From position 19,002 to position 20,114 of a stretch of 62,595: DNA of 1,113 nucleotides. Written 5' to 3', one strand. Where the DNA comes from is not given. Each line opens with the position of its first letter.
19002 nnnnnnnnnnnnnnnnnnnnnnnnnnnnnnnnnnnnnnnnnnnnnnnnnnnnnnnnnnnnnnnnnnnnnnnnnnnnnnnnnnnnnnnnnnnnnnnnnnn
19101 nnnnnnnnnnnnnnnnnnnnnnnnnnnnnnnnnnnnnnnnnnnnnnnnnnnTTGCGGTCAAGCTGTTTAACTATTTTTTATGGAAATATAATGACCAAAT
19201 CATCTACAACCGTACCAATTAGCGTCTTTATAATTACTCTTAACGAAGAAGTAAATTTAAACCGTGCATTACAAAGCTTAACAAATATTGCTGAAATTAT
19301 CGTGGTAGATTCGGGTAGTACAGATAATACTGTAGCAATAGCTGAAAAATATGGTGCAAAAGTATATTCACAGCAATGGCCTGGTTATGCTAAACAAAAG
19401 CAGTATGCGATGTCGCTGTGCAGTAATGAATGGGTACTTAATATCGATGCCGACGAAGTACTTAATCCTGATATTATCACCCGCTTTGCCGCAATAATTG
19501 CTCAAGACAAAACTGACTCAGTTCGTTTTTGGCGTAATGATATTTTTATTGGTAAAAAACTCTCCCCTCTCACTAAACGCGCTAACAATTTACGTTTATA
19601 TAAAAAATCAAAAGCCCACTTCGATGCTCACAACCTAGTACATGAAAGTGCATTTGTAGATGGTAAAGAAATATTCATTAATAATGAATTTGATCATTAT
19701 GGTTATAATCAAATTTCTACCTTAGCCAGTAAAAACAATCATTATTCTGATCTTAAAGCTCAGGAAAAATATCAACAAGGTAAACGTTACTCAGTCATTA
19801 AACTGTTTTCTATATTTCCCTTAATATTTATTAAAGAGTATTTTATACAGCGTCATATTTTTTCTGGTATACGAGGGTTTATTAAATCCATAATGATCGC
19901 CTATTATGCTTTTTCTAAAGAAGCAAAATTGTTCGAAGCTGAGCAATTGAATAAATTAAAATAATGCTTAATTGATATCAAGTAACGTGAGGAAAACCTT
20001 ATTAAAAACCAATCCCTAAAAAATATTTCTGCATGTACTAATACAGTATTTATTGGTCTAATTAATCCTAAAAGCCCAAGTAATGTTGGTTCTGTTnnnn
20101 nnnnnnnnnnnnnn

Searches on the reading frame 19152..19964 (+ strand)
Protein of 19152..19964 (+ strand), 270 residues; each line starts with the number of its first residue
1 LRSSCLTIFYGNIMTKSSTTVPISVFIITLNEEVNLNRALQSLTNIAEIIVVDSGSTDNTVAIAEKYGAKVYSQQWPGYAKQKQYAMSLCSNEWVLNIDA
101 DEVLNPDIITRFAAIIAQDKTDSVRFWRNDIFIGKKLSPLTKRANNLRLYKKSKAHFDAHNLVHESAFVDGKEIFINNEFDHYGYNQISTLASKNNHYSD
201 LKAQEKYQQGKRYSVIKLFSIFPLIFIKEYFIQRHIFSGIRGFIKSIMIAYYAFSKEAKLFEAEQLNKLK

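Call 16: search_protein_families(library=pfam, proteins=[window:19152-19964:+], max_evalue=0.01)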
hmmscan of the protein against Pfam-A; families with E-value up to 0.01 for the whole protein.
window:19152-19964:+ (270 aa): 4 families
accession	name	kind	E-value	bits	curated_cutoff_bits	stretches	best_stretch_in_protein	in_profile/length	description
PF00535.33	Glycos_transf_2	-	9.8e-25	87.9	23.3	1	24-166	1-153/168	Glycosyl transferase family 2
PF13704.12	Glyco_tranf_2_4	-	0.00012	22.9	27.5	1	31-105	2-85/98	Glycosyl transferase family 2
PF13641.12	Glyco_tranf_2_3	-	0.00018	22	27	1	23-121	3-116/230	Glycosyltransferase like family 2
PF10111.15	Glyco_tranf_2_2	-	0.0077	16.2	27.3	1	37-118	21-108/276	Glycosyltransferase like family 2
